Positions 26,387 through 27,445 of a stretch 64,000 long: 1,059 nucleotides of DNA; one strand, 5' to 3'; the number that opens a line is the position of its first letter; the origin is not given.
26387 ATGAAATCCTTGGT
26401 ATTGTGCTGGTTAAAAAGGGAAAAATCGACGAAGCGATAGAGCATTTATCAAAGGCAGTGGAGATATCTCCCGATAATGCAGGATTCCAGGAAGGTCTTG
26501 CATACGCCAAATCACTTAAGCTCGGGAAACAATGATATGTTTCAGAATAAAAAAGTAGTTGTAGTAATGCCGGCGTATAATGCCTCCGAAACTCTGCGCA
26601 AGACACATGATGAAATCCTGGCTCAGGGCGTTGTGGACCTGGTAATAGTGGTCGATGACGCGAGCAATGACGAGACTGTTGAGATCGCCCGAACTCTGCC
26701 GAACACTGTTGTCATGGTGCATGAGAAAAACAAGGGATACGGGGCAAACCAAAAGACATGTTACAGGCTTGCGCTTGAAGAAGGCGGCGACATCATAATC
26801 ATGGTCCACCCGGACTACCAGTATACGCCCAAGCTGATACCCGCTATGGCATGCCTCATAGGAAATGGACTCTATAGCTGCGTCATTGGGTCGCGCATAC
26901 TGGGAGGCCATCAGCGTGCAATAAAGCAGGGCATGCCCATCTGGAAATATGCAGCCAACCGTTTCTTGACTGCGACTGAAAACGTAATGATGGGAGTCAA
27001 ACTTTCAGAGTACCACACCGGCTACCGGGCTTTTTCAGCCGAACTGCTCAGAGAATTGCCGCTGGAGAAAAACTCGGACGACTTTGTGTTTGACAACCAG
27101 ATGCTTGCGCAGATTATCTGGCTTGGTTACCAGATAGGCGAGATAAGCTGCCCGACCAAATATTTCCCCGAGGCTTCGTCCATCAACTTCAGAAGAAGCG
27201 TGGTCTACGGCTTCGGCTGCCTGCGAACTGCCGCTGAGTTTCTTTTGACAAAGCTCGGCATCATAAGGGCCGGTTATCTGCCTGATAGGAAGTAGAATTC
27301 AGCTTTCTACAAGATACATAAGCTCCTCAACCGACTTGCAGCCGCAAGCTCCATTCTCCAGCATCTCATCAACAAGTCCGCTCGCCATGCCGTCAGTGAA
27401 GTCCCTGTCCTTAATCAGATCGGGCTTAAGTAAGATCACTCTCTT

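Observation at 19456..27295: Four tandem TMTC/PMT-like GT-C-TPR glycosyltransferase paralogues plus a DPM1-like GT2: candidate undescribed periplasmic O-glycosylation module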

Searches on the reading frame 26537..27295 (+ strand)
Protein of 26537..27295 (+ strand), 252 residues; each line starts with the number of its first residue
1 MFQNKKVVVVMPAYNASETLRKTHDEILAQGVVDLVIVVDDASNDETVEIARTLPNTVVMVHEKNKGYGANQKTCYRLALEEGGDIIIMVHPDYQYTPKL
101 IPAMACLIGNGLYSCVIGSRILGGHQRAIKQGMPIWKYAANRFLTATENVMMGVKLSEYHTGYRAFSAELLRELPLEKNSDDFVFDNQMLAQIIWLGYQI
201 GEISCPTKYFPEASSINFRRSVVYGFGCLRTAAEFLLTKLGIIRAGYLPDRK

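Call 5: search_protein_families(library=pfam, proteins=[window:26537-27295:+], max_evalue=0.01)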
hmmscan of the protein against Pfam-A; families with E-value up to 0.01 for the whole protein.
window:26537-27295:+ (252 aa): 3 families
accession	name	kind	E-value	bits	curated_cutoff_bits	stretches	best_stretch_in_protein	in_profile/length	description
PF00535.33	Glycos_transf_2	-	2.7e-21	76.6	23.3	1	9-173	2-166/168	Glycosyl transferase family 2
PF13641.12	Glyco_tranf_2_3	-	1.3e-05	25.8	27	1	7-105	3-108/230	Glycosyltransferase like family 2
PF13704.12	Glyco_tranf_2_4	-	0.0054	17.6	27.5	1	17-80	4-66/98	Glycosyl transferase family 2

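Call 6: search_protein_families(library=ncbifam, proteins=[window:26537-27295:+], max_evalue=0.01)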
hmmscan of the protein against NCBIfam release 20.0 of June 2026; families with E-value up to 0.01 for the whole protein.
window:26537-27295:+ (252 aa): 18 families
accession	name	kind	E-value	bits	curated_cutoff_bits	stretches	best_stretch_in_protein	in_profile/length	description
TIGR04182.1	glyco_TIGR04182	equivalog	7.8e-17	61.6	325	1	6-192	1-175/293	S-layer glycoprotein N-glycosyltransferase AglJ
NF041391.1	DPhHxTase_Halo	equivalog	5.4e-14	51.7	375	1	11-203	1-179/213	dolichyl-phosphate hexose transferase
NF058614.1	PPMAGASynPpgS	equivalog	5.7e-11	42.3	370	1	7-179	2-170/226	polyprenyl-phospho-N-acetylgalactosaminyl synthase PpgS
NF047588.1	GlcsyltransPgfSStrep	equivalog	1.9e-08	33.9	500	1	6-175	2-168/308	glycosyltransferase PgfS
NF010496.0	PRK13915.1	equivalog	1.2e-07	31.1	262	1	4-102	30-136/307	glucosyl-3-phosphoglycerate synthase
TIGR04283.1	glyco_like_mftF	equivalog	3.6e-07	30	182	1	9-106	3-95/221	TIGR04283 family arsenosugar biosynthesis glycosyltransferase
NF053739.1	GlytfEpsEBac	equivalog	1.4e-06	27.5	450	1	6-79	2-81/265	glycosyltransferase EpsE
NF007482.0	PRK10073.1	equivalog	1.6e-06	27.4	423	1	3-79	4-84/334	glycosyltransferase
NF041875.1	EPS_EpsD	equivalog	2.1e-06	27.4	370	1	8-122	2-117/325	exopolysaccharide biosynthesis glycosyltransferase EpsD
NF047683.1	TeichurnBiosyTuaG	equivalog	4.2e-06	26.6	400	1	3-56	4-58/252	teichuronic acid biosynthesis protein TuaG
NF007986.1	PRK10714.1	equivalog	9.3e-06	24.9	529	1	5-167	6-165/316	undecaprenyl-phosphate 4-deoxy-4-formamido-L-arabinose transferase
TIGR03937.1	PgaC_IcaA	equivalog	1.7e-05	24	422.3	1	4-77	44-122/407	poly-beta-1,6-N-acetyl-D-glucosamine synthase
TIGR03469.1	HpnB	hypoth_equivalog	1.7e-05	24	379.25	1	6-58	45-99/386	hopene-associated glycosyltransferase HpnB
NF050050.1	ProtGlycPglI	equivalog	5.3e-05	22.7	500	1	6-70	3-69/306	GalNAc(5)-diNAcBac-PP-undecaprenol beta-1,3-glucosyltransferase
TIGR01556.1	rhamnosyltran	subfamily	0.00019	20.7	200.55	1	18-129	8-120/281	rhamnosyltransferase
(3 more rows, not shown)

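Call 27: search_solved_structures(query=window:26537-27295:+, max_evalue=0.01, show_alignments=3)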
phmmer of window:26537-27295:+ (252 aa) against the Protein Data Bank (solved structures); distinct sequences matched with E-value up to 0.01: 11.
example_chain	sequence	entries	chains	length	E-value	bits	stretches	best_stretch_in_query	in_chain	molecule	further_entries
5mlz_A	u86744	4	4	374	1.9e-10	43.8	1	2-125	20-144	Dolichol monophosphate mannose synthase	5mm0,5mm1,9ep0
2z87_A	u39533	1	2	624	5.2e-07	32.5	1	7-79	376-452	Chondroitin synthase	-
2z86_A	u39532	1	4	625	5.2e-07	32.5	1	7-79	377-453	Chondroitin synthase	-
9omm_A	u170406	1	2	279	1.7e-05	27.5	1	7-135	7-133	Glycosyltransferase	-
9omh_A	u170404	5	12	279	1.7e-05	27.5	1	7-135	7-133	Glycosyltransferase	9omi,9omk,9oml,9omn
9omj_A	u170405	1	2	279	1.9e-05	27.4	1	7-135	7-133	Glycosyltransferase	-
9bhc_C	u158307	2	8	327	0.00081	22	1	5-111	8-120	Undecaprenyl-phosphate 4-deoxy-4-formamido-L-arabinose transferase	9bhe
8vxh_A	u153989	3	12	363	0.001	21.7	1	5-111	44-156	Undecaprenyl-phosphate 4-deoxy-4-formamido-L-arabinose transferase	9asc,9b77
9hwj_A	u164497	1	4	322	0.0011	21.5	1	5-111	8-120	Undecaprenyl-phosphate 4-deoxy-4-formamido-L-arabinose transferase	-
1h7l_A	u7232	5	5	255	0.0024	20.5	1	6-57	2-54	SPORE COAT POLYSACCHARIDE BIOSYNTHESIS PROTEIN SPSA | PROTEIN (SPORE COAT POLYSACCHARIDE BIOSYNTHESIS PROTEIN SPSA)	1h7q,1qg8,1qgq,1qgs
3bcv_A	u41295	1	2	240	0.0025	20.4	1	6-70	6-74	Putative glycosyltransferase protein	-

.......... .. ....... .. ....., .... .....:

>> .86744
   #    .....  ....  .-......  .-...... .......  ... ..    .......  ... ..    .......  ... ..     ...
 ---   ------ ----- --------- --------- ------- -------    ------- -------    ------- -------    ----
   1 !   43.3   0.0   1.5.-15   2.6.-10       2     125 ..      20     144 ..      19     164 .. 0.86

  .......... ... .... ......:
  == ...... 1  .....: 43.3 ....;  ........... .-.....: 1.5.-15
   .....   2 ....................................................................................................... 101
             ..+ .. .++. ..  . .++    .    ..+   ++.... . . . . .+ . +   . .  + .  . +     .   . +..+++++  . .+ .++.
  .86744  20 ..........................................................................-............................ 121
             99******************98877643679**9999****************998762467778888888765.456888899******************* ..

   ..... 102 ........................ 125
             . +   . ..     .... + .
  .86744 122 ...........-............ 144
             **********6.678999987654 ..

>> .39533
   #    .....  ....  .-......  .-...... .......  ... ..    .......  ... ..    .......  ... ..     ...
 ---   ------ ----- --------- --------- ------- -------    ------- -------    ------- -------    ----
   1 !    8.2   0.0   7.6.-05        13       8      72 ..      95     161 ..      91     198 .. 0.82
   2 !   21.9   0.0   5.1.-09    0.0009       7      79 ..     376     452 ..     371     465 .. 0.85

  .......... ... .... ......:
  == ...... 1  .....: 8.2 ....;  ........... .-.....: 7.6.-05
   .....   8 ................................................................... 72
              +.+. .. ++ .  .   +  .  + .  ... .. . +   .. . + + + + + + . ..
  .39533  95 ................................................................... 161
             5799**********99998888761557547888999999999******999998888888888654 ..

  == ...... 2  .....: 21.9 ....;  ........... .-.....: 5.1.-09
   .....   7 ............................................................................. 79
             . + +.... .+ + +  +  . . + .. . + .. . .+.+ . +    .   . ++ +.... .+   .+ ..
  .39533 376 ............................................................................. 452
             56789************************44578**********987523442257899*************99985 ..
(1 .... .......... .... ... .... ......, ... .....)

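Call 28: find_homologous_proteins(query=window:26537-27295:+, max_evalue=1e-10)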
Query window:26537-27295:+ (252 aa): 8000 proteins with E <= 1e-10 among 8000 candidates; the best 120 are listed.
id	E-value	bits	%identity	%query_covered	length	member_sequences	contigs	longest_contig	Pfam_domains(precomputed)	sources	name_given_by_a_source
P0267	1.6e-166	570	100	100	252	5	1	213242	PF13641.13,PF00535.33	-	-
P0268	2.2e-129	448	79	96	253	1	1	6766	PF00535.33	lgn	-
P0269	3.0e-128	444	78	96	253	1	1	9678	PF00535.33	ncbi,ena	-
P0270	1.7e-125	435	76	99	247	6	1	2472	PF00535.33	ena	-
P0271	1.0e-124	433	76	97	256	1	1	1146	PF00535.33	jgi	jgi:glycosyltransferase involved in cell wall biosynthesis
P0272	2.2e-124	432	75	100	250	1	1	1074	PF00535.33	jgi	jgi:glycosyltransferase involved in cell wall biosynthesis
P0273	2.3e-124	432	75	100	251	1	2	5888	PF00535.33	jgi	-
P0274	2.9e-124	431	66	99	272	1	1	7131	PF13641.13,PF00535.33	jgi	jgi:glycosyltransferase involved in cell wall biosynthesis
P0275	3.9e-124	431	73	100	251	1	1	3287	PF00535.33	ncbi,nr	ncbi:MAG: glycosyltransferase family 2 protein [Syntrophales bacterium]|nr:glycosyltransferase famil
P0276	4.8e-124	431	75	99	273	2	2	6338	PF00535.33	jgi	-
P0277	1.1e-123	429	75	99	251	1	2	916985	PF00535.33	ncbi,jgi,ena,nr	ncbi:MAG: glycosyl transferase family 2 [Deltaproteobacteria bacterium HGW-Deltaproteobacteria-6]|jg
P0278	1.8e-123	429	75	99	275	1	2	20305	PF00535.33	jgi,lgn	jgi:glycosyltransferase involved in cell wall biosynthesis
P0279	2.4e-123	428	74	100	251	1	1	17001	PF00535.33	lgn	-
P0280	2.5e-123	428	74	100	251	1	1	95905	PF00535.33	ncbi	ncbi:MAG: glycosyltransferase family 2 protein [Smithellaceae bacterium]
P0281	2.7e-123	428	74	100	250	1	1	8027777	PF00535.33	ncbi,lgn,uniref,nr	ncbi:glycosyltransferase family 2 protein [Desulfonema magnum]|uniref:Glycosyl transferase family II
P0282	2.8e-123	428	74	99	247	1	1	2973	PF00535.33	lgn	-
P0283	2.8e-123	428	74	100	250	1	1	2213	PF00535.33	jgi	jgi:glycosyltransferase involved in cell wall biosynthesis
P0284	4.0e-123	428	73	99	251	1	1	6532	PF00535.33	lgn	-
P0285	4.5e-123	427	74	100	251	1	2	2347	PF00535.33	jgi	jgi:glycosyltransferase involved in cell wall biosynthesis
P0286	4.8e-123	427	73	99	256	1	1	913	PF00535.33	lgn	-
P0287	5.3e-123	427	73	100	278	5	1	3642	PF00535.33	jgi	-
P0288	5.5e-123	427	73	99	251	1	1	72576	PF00535.33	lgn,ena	-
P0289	5.5e-123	427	73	99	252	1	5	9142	PF00535.33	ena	-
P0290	6.9e-123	427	74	99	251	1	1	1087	PF00535.33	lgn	-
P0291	7.0e-123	427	74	100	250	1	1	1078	PF00535.33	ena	-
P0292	7.4e-123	427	73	100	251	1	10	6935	PF00535.33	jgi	jgi:glycosyltransferase involved in cell wall biosynthesis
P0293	7.4e-123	427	73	100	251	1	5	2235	PF00535.33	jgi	jgi:glycosyltransferase involved in cell wall biosynthesis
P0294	7.4e-123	427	73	100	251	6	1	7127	PF00535.33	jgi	jgi:glycosyltransferase involved in cell wall biosynthesis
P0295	7.5e-123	427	74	99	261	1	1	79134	PF00535.33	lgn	-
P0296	7.6e-123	427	73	99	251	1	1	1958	PF00535.33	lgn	-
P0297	7.6e-123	427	74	100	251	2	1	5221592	PF00535.33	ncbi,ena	-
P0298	9.0e-123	426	75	99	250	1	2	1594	PF00535.33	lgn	-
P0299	9.2e-123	426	75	100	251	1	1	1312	PF00535.33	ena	-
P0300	9.5e-123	426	73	99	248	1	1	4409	PF00535.33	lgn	-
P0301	1.0e-122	426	72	99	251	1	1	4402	PF00535.33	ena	-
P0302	1.0e-122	426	74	100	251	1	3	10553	PF00535.33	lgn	-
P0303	1.2e-122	426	74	100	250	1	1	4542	PF00535.33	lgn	-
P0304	1.2e-122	426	75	99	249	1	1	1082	PF00535.33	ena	-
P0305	1.4e-122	426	73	100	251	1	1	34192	PF00535.33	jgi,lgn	-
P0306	1.4e-122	426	73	100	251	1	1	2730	PF00535.33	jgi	jgi:glycosyltransferase involved in cell wall biosynthesis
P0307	1.5e-122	426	74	99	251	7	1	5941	PF00535.33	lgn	-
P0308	1.5e-122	426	74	99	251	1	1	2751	PF00535.33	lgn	-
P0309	1.7e-122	425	74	99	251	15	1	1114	PF00535.33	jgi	-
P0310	1.8e-122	425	75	100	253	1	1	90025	PF00535.33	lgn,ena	-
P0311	1.9e-122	425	76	97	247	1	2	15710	PF00535.33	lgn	-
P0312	2.0e-122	425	72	99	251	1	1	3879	PF00535.33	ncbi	ncbi:MAG: glycosyltransferase family 2 protein [Smithella sp.]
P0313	2.5e-122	425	74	99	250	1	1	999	PF00535.33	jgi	jgi:glycosyltransferase involved in cell wall biosynthesis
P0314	2.6e-122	425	73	99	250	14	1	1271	PF00535.33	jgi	jgi:glycosyltransferase involved in cell wall biosynthesis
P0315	2.7e-122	425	72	99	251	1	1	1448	PF00535.33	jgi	jgi:glycosyltransferase involved in cell wall biosynthesis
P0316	2.8e-122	425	72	99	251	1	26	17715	PF00535.33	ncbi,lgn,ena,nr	ncbi:MAG: glycosyltransferase family 2 protein [Smithellaceae bacterium]|nr:glycosyltransferase fami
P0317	3.1e-122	425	73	100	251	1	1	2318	PF00535.33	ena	-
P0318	3.2e-122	425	75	99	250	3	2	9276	PF00535.33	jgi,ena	-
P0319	3.2e-122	425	74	100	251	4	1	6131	PF00535.33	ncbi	-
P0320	3.3e-122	425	73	99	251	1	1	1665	PF00535.33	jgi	jgi:glycosyltransferase involved in cell wall biosynthesis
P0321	3.3e-122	425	74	100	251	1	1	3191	PF00535.33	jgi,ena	-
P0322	3.4e-122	425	74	99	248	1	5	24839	PF00535.33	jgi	-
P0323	3.5e-122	424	74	99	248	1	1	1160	PF13641.13,PF00535.33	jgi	jgi:glycosyltransferase involved in cell wall biosynthesis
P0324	3.7e-122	424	72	100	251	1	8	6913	PF00535.33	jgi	jgi:glycosyltransferase involved in cell wall biosynthesis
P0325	3.8e-122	424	72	99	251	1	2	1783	PF00535.33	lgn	-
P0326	3.8e-122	424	72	99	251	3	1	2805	PF00535.33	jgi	jgi:glycosyltransferase involved in cell wall biosynthesis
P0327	3.9e-122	424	74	100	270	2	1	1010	PF00535.33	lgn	-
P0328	3.9e-122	424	73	100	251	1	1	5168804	PF00535.33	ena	-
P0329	4.0e-122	424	72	100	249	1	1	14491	PF00535.33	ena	-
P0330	4.2e-122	424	75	99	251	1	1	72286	PF00535.33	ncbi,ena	-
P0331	4.4e-122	424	73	99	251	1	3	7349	PF00535.33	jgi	jgi:glycosyltransferase involved in cell wall biosynthesis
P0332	4.6e-122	424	73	100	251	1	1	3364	PF00535.33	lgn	-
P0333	4.6e-122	424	74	100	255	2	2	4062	PF00535.33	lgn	-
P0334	4.7e-122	424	75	97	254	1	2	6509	PF00535.33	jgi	-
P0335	4.9e-122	424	75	99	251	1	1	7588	PF00535.33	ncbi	ncbi:MAG: glycosyltransferase family 2 protein [Deltaproteobacteria bacterium]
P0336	5.1e-122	424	76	96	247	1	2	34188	PF00535.33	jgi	-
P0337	5.1e-122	424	72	100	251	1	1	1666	PF00535.33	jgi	jgi:glycosyltransferase involved in cell wall biosynthesis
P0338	5.1e-122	424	73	100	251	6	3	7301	PF00535.33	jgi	-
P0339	5.2e-122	424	72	99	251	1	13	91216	PF00535.33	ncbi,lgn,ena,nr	ncbi:MAG TPA: glycosyl transferase family 2 [Syntrophaceae bacterium]|nr:glycosyl transferase family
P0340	5.7e-122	424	76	96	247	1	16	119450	PF00535.33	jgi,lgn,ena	jgi:glycosyltransferase involved in cell wall biosynthesis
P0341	6.4e-122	424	73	99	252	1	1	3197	PF00535.33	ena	-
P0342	6.4e-122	424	72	95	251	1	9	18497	PF00535.33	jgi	jgi:glycosyltransferase involved in cell wall biosynthesis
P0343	6.5e-122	424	75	97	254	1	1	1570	PF00535.33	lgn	-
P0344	6.7e-122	424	72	100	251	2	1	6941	PF00535.33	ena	-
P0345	6.9e-122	424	74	99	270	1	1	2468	PF00535.33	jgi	jgi:glycosyltransferase involved in cell wall biosynthesis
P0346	7.0e-122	423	73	100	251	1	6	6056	PF00535.33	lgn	-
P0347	7.1e-122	423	73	99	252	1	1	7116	PF00535.33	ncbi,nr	ncbi:MAG: glycosyltransferase family 2 protein [Armatimonadota bacterium]|nr:glycosyltransferase fam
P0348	7.2e-122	423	72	99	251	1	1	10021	PF00535.33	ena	-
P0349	7.2e-122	423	73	100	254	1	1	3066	PF13641.13,PF00535.33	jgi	jgi:glycosyltransferase involved in cell wall biosynthesis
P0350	7.2e-122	423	74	99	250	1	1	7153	PF00535.33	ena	-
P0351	8.5e-122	423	74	100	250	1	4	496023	PF00535.33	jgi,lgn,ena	jgi:glycosyltransferase involved in cell wall biosynthesis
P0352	8.6e-122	423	72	99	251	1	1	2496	PF00535.33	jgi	jgi:glycosyltransferase involved in cell wall biosynthesis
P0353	8.8e-122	423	73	100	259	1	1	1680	PF00535.33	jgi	-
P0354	9.1e-122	423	74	99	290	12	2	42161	PF00535.33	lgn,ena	-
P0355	9.3e-122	423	72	100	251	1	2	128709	PF00535.33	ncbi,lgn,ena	-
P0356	9.7e-122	423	72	100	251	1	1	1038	PF00535.33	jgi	jgi:glycosyltransferase involved in cell wall biosynthesis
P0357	1.0e-121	423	74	97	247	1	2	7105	PF00535.33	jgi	jgi:glycosyltransferase involved in cell wall biosynthesis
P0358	1.0e-121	423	73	100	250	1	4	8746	PF00535.33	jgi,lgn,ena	jgi:glycosyltransferase involved in cell wall biosynthesis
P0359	1.1e-121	423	73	99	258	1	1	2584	PF00535.33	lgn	-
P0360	1.2e-121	423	72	100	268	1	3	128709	PF00535.33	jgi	jgi:glycosyltransferase involved in cell wall biosynthesis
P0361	1.2e-121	423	73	99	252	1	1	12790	PF00535.33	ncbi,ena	-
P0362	1.2e-121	423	72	95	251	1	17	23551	PF00535.33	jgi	jgi:glycosyltransferase involved in cell wall biosynthesis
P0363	1.2e-121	423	76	96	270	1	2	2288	PF13641.13,PF00535.33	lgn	-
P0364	1.3e-121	423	72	100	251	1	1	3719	PF00535.33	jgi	jgi:glycosyltransferase involved in cell wall biosynthesis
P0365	1.4e-121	422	75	100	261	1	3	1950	PF00535.33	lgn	-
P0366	1.5e-121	422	74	99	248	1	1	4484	PF13641.13,PF00535.33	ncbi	-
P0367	1.6e-121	422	74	97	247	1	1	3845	PF00535.33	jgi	jgi:glycosyltransferase involved in cell wall biosynthesis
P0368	1.6e-121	422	72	99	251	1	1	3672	PF00535.33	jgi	jgi:glycosyltransferase involved in cell wall biosynthesis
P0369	1.6e-121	422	72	100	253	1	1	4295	PF13641.13,PF00535.33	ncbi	-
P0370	1.8e-121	422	76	97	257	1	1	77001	PF00535.33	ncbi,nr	ncbi:MAG: glycosyltransferase family 2 protein [Pirellulales bacterium]|nr:glycosyltransferase famil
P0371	1.9e-121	422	72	100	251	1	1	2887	PF00535.33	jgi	jgi:glycosyltransferase involved in cell wall biosynthesis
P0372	1.9e-121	422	72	99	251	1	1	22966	PF00535.33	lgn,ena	-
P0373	1.9e-121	422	73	100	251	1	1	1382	PF00535.33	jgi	jgi:glycosyltransferase involved in cell wall biosynthesis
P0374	2.0e-121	422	71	99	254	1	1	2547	PF00535.33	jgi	-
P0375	2.1e-121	422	73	99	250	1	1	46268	PF00535.33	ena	-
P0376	2.3e-121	422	71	100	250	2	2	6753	PF00535.33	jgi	jgi:glycosyltransferase involved in cell wall biosynthesis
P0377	2.4e-121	422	74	100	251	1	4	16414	PF00535.33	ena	-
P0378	2.7e-121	422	72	100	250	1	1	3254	PF00535.33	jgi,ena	-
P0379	2.8e-121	422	74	99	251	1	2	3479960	PF00535.33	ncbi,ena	-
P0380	2.8e-121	422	72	100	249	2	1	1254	PF00535.33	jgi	jgi:glycosyltransferase involved in cell wall biosynthesis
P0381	2.9e-121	421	73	100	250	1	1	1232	PF00535.33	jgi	jgi:glycosyltransferase involved in cell wall biosynthesis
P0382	3.0e-121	421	74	97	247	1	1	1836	PF00535.33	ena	-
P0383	3.0e-121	421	74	99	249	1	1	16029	PF00535.33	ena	-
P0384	3.0e-121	421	73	100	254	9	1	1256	PF00535.33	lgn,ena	-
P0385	3.1e-121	421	73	99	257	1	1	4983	PF13641.13,PF00535.33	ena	-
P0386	3.1e-121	421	73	100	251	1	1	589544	PF00535.33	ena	-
